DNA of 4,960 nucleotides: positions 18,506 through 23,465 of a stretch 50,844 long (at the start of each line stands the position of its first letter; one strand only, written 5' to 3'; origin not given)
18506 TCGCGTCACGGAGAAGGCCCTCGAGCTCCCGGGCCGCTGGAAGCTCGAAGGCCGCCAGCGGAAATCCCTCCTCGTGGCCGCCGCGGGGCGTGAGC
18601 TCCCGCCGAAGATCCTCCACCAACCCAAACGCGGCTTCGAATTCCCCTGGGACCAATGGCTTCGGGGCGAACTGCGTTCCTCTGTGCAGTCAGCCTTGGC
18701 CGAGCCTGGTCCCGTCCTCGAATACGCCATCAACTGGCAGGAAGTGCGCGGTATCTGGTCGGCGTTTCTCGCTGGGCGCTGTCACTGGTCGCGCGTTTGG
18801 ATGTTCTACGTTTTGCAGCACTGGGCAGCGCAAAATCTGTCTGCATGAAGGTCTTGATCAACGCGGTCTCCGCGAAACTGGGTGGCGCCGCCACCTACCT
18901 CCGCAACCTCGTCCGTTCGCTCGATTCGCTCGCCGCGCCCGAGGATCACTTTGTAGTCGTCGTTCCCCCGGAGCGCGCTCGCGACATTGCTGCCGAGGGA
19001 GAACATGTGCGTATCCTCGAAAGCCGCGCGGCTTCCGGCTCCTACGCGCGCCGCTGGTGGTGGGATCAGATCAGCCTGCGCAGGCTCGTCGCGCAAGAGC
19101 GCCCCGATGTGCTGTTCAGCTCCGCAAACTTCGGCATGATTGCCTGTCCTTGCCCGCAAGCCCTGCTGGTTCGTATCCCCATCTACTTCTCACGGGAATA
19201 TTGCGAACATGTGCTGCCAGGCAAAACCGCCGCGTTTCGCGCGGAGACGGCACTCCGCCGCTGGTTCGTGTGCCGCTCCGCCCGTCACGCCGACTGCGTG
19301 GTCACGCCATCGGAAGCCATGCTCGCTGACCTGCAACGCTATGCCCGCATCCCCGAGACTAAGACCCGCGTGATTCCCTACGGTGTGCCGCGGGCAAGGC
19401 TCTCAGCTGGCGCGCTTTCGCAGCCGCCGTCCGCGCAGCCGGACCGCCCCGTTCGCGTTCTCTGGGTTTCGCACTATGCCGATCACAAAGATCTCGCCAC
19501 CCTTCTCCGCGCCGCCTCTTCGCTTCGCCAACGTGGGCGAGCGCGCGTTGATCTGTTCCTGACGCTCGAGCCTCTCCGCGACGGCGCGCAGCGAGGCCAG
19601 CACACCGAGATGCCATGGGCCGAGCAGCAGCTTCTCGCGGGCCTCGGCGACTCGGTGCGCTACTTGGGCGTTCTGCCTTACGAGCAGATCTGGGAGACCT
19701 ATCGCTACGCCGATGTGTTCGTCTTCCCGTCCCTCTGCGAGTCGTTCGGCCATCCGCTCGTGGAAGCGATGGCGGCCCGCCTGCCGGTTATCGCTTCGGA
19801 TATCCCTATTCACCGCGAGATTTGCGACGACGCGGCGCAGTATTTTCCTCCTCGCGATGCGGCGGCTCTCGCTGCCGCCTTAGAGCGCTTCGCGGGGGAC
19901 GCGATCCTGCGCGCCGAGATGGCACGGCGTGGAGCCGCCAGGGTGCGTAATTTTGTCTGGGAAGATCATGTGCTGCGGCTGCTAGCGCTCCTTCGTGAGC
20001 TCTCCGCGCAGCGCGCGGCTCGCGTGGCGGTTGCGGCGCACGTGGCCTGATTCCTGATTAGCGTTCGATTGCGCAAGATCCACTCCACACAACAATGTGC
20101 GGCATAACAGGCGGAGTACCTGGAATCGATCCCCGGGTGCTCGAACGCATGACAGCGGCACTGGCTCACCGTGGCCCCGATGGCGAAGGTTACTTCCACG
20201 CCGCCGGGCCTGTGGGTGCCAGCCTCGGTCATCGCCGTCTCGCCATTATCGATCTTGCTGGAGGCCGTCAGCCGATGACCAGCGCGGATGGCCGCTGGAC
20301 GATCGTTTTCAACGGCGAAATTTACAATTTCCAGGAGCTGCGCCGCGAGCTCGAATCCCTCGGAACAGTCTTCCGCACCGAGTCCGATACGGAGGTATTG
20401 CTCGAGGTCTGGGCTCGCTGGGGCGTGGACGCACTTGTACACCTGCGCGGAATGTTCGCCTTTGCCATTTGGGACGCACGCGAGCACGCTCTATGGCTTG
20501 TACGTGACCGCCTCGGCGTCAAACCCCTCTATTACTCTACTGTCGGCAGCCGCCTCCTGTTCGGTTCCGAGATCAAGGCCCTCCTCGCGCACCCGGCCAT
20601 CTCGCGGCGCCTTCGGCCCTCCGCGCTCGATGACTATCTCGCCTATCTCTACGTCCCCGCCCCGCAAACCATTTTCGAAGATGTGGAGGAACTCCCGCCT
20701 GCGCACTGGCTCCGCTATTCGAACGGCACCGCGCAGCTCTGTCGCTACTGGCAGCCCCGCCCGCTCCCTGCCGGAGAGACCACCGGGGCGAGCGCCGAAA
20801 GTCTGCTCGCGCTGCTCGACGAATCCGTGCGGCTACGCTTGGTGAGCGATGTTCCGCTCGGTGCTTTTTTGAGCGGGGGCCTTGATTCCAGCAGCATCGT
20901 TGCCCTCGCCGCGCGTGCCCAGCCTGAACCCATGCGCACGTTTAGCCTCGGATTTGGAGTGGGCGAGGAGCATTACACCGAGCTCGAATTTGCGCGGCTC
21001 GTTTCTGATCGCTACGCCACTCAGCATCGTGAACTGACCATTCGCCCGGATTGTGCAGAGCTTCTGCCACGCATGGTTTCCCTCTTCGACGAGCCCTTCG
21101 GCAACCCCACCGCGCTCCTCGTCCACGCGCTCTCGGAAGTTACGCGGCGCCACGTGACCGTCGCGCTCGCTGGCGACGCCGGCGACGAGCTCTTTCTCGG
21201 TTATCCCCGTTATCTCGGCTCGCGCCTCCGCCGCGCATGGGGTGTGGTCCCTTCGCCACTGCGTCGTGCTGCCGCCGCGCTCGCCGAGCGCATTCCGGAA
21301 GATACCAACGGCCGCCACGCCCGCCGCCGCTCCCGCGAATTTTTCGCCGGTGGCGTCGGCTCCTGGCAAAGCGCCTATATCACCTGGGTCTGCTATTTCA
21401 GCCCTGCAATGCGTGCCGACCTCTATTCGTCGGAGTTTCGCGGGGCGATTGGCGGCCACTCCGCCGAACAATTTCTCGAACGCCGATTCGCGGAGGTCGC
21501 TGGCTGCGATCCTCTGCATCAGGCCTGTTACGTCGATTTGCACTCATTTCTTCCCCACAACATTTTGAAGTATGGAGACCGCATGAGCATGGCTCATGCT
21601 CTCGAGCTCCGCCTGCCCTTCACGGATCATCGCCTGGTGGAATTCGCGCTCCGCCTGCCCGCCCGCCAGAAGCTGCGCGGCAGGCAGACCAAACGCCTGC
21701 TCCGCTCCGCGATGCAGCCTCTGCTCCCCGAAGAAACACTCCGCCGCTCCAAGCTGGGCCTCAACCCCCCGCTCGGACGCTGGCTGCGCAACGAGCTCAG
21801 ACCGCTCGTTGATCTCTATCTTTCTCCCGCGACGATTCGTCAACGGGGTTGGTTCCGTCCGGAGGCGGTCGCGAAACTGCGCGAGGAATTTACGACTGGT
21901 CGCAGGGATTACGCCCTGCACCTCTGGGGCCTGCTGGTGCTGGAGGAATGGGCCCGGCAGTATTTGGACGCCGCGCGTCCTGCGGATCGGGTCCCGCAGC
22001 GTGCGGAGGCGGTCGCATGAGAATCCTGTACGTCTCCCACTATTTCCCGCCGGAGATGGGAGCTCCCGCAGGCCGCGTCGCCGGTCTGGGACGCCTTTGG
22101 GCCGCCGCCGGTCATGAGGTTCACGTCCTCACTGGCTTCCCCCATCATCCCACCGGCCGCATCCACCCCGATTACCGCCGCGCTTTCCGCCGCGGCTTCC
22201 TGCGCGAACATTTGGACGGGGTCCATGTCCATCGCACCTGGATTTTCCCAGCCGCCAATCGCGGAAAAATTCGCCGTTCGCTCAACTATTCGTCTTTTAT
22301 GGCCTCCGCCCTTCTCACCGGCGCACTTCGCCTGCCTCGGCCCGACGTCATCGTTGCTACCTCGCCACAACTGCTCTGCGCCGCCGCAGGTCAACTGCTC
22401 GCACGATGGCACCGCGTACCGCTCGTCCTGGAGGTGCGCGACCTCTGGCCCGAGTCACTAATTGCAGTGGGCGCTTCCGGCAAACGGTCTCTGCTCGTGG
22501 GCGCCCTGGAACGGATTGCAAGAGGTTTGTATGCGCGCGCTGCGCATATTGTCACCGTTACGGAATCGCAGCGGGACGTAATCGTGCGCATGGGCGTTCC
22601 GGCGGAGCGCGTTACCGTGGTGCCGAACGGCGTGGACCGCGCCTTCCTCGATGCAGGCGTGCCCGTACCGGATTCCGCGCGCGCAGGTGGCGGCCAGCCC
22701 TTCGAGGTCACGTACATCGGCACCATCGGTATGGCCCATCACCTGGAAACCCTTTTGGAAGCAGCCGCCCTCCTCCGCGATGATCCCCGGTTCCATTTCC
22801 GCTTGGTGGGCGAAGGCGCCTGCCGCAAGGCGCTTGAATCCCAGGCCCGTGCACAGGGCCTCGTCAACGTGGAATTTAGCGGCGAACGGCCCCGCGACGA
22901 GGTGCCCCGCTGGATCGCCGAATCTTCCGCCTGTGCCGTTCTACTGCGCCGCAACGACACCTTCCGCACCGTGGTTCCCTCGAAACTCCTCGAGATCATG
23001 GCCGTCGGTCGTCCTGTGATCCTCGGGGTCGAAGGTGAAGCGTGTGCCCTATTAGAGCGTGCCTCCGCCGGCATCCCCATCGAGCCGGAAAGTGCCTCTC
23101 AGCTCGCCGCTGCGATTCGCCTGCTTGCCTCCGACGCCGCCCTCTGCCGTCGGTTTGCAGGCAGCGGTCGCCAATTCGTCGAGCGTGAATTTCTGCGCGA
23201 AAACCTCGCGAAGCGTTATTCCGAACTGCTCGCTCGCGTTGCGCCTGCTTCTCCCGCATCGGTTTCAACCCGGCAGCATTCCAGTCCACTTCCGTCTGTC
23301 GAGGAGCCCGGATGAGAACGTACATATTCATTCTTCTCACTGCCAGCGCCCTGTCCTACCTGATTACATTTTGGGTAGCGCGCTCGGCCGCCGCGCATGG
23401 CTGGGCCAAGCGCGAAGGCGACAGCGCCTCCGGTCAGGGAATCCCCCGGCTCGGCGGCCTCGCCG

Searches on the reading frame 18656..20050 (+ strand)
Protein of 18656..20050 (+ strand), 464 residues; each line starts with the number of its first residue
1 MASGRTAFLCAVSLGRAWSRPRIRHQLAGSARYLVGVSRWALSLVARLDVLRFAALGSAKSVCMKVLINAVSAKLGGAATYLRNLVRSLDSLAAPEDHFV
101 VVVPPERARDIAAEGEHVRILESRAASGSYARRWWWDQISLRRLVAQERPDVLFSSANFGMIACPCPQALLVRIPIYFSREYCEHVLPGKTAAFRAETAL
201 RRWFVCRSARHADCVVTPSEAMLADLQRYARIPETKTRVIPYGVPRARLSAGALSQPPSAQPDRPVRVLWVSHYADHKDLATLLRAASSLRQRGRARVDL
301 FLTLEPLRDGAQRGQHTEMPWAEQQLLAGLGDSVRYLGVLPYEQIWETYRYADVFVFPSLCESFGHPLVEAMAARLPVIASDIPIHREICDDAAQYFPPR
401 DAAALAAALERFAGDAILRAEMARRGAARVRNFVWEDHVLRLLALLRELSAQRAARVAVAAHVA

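Call 5: search_protein_families(library=pfam, proteins=[window:18656-20050:+], max_evalue=0.01)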
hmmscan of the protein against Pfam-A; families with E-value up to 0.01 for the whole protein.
window:18656-20050:+ (464 aa): 6 families
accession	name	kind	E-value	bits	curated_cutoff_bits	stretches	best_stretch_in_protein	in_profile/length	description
PF00534.26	Glycos_transf_1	-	4.2e-25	88.7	26.4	1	260-427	10-170/172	Glycosyl transferases group 1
PF13692.12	Glyco_trans_1_4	-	1.5e-20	74.3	27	1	267-413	3-140/142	Glycosyl transferases group 1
PF13439.12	Glyco_transf_4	-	1.3e-18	68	28.5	1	76-246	2-168/170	Glycosyltransferase Family 4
PF13579.12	Glyco_trans_4_4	-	4.5e-15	56.8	29.7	1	76-243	1-158/158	Glycosyl transferase 4-like domain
PF20706.3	GT4-conflict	-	1.4e-07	31.3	26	1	255-382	187-312/385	Family 4 Glycosyltransferase in conflict systems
PF13524.12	Glyco_trans_1_2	-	1.1e-06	29.1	25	1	320-432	23-131/144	Glycosyl transferase-like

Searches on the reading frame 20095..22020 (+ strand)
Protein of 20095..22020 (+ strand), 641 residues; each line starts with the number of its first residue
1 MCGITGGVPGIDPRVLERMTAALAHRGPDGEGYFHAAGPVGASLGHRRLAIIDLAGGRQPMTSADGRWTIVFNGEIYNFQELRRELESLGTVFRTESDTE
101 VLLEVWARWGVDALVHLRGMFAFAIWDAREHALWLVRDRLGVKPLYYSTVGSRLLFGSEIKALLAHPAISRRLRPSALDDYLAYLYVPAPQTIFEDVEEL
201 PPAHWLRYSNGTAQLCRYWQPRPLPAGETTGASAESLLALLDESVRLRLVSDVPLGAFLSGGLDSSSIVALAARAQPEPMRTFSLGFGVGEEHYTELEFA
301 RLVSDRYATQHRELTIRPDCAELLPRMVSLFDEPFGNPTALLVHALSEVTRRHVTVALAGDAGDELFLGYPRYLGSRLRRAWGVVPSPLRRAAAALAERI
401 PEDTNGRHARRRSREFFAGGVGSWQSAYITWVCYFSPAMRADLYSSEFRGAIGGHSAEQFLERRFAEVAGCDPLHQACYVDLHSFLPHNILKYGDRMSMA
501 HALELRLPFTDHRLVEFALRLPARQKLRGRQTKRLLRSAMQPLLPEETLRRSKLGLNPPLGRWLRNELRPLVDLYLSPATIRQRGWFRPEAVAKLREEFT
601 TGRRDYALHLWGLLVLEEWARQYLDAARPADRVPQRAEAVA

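Call 5: search_protein_families(library=pfam, proteins=[window:20095-22020:+], max_evalue=0.01)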
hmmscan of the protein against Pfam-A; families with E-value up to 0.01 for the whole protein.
window:20095-22020:+ (641 aa): 3 families
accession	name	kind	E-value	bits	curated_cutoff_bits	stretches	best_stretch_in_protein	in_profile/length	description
PF00733.27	Asn_synthase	-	2.8e-96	323.7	21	1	238-621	3-354/354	Asparagine synthase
PF13537.11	GATase_7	-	1.7e-48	164.1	25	1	46-165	1-123/123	Glutamine amidotransferase domain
PF13522.11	GATase_6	-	1.5e-45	154.8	27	1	28-159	1-130/130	Glutamine amidotransferase domain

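Call 63: search_protein_families(library=ncbifam, proteins=[window:20095-22020:+], max_evalue=0.00001)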
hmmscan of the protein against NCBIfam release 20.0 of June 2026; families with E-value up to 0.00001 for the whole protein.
window:20095-22020:+ (641 aa): 9 families
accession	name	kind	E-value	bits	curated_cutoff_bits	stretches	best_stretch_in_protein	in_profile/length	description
TIGR03108.1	eps_aminotran_1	hypoth_equivalog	8.7e-179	596.2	816.9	1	1-621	1-626/628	XrtA/PEP-CTERM system amidotransferase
TIGR01536.1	asn_synth_AEB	equivalog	5.7e-141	471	267.1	1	2-555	1-516/517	asparagine synthase (glutamine-hydrolyzing)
TIGR03104.1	trio_amidotrans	equivalog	2e-115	386.3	570.1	2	1-373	1-383/589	N-acetylglutaminylglutamine amidotransferase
NF006949.0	PRK09431.1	equivalog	1.8e-76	257.8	499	3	1-165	1-167/554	asparagine synthase B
NF033535.1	lass_lactam_cya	exception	4.6e-74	250.2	525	2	11-366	15-375/668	lasso peptide isopeptide bond-forming cyclase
NF033561.1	macrolact_Ik_Al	subfamily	1.4e-32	113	300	2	103-379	63-343/561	albusnodin/ikarugamycin family macrolactam cyclase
TIGR01134.1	purF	equivalog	6.2e-11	42.3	350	1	58-176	84-212/432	amidophosphoribosyltransferase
TIGR01135.1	glmS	equivalog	8.8e-09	34.4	418.05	1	60-166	86-200/607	glutamine--fructose-6-phosphate transaminase (isomerizing)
NF001484.0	PRK00331.1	subfamily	1.2e-08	33.9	381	1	60-166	87-201/601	isomerizing glutamine--fructose-6-phosphate transaminase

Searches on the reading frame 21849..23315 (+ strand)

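Call 5: search_protein_families(library=pfam, proteins=[window:21849-23315:+], max_evalue=0.01)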
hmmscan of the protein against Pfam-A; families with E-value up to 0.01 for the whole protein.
window:21849-23315:+ (488 aa): 5 families
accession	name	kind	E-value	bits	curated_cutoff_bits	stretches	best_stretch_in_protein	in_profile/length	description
PF13579.12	Glyco_trans_4_4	-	4.5e-25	89.3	29.7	1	74-261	4-158/158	Glycosyl transferase 4-like domain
PF13439.12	Glyco_transf_4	-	1.5e-19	71.1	28.5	1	78-264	9-168/170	Glycosyltransferase Family 4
PF00534.26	Glycos_transf_1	-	2.9e-18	66.4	26.4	1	284-442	15-171/172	Glycosyl transferases group 1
PF13692.12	Glyco_trans_1_4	-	1.1e-17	65.1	27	1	287-429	4-142/142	Glycosyl transferases group 1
PF13524.12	Glyco_trans_1_2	-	2e-06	28.3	25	1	303-454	6-139/144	Glycosyl transferase-like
